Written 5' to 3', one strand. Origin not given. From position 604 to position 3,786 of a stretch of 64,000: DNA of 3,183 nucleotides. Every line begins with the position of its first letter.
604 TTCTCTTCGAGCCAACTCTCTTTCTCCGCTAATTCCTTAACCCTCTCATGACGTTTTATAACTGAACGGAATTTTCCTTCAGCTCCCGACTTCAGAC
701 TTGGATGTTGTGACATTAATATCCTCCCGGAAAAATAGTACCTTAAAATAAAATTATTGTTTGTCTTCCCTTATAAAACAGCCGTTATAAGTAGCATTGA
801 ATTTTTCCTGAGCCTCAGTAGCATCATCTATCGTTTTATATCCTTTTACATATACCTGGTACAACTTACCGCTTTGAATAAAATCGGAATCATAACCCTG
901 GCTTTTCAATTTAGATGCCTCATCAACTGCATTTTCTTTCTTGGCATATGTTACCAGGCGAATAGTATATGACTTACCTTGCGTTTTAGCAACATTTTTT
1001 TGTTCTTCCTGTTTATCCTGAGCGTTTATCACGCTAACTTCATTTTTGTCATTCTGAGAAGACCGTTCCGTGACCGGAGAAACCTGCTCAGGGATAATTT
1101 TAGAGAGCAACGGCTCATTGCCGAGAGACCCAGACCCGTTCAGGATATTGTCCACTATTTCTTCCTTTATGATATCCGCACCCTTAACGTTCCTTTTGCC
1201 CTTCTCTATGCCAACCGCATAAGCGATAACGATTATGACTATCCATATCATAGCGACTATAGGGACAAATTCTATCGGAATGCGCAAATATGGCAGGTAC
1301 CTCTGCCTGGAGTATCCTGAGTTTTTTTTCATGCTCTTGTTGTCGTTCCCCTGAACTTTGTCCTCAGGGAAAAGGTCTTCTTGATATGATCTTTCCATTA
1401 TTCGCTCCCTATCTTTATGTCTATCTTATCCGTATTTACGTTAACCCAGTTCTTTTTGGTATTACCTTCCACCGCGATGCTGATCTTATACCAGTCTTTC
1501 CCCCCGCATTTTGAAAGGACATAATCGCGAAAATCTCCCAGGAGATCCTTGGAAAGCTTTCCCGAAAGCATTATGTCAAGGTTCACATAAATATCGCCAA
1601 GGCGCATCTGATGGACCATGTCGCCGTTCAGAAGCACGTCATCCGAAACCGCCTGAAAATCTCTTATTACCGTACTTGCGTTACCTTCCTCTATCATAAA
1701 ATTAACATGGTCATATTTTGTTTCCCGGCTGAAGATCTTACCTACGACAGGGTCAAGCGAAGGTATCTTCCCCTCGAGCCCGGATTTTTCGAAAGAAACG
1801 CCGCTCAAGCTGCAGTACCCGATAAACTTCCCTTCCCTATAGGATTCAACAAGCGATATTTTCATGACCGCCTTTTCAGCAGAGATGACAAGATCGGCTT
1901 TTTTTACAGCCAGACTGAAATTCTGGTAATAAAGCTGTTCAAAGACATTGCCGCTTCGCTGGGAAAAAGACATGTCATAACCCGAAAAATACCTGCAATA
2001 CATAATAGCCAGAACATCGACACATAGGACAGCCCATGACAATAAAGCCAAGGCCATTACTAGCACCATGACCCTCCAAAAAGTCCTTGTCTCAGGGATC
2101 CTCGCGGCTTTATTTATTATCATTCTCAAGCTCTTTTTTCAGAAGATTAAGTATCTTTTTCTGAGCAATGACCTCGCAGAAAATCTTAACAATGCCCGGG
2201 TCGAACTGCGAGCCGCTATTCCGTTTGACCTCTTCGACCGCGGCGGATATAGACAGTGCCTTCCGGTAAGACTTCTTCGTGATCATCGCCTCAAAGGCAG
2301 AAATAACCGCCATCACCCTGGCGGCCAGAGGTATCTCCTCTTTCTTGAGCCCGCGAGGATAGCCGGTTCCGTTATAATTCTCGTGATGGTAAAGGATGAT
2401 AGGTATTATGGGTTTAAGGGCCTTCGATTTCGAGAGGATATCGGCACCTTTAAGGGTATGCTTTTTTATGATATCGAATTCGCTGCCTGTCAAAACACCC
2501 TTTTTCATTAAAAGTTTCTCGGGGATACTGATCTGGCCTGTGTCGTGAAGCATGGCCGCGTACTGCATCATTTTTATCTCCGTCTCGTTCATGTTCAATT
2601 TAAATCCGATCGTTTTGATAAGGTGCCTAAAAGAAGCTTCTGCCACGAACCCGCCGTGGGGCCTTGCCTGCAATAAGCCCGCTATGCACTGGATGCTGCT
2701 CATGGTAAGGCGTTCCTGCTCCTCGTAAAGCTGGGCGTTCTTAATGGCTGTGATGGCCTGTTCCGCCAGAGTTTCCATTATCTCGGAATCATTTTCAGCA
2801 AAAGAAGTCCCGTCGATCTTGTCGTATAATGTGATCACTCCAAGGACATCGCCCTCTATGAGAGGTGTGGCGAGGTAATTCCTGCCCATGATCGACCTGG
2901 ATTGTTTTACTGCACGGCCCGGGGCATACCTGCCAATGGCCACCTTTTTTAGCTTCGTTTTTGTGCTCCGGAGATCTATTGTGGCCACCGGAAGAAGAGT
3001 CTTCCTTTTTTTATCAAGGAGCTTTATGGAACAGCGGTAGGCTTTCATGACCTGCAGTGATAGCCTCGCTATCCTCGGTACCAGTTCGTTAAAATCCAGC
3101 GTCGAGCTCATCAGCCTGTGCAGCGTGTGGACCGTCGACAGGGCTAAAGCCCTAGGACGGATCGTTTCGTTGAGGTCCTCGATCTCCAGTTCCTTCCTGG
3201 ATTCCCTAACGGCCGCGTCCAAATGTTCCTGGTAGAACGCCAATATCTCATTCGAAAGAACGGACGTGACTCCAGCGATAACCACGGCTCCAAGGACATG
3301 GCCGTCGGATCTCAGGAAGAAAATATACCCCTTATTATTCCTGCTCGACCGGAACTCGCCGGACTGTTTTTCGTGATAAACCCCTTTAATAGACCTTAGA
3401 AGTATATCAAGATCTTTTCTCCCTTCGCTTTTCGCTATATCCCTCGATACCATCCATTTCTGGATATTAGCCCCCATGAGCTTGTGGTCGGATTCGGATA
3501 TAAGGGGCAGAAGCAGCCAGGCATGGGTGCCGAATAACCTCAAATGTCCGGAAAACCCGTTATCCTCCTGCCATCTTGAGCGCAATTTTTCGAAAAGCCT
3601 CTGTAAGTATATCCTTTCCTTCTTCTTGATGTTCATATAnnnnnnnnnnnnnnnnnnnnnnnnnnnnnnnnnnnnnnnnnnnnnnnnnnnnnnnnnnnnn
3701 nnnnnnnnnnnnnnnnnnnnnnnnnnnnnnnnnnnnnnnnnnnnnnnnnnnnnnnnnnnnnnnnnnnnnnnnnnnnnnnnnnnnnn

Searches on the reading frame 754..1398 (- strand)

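Call 40: search_protein_families(library=pfam, proteins=[window:754-1398:-], max_evalue=0.001)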
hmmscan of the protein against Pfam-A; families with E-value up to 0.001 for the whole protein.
window:754-1398:- (214 aa): 1 family
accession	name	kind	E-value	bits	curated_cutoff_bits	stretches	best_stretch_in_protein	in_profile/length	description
PF05036.18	SPOR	-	4.3e-12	46.6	21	1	141-210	2-75/76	SPOR domain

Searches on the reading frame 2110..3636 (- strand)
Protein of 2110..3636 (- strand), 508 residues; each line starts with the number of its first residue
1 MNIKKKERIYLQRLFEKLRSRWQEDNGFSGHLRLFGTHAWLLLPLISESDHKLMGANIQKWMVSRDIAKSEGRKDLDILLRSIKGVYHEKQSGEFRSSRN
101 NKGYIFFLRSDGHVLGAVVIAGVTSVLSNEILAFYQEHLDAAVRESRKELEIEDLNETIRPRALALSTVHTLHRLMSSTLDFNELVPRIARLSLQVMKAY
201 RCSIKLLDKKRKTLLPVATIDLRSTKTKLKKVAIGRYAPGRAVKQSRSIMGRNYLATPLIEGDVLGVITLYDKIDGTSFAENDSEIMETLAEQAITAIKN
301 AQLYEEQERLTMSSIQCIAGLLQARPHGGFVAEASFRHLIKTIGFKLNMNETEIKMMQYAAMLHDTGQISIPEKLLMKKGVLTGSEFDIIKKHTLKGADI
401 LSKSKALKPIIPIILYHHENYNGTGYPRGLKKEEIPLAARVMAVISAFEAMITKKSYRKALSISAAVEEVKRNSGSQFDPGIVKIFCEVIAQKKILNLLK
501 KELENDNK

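Call 40: search_protein_families(library=pfam, proteins=[window:2110-3636:-], max_evalue=0.001)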
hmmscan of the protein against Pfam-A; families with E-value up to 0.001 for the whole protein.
window:2110-3636:- (508 aa): 5 families
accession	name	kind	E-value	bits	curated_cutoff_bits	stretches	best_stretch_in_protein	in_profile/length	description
PF13487.12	HD_5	-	2.2e-39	135.4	27.2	1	321-481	6-169/170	HD domain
PF01966.28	HD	-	1.1e-12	48.7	22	1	347-451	19-116/116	HD domain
PF01590.32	GAF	-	4.3e-08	34.2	22.4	1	252-298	88-133/133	GAF domain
PF13492.12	GAF_3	-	4.2e-07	30.9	27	1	184-300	4-129/129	GAF domain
PF13185.12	GAF_2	-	2.6e-05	24.9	28.6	1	249-298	86-135/136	GAF domain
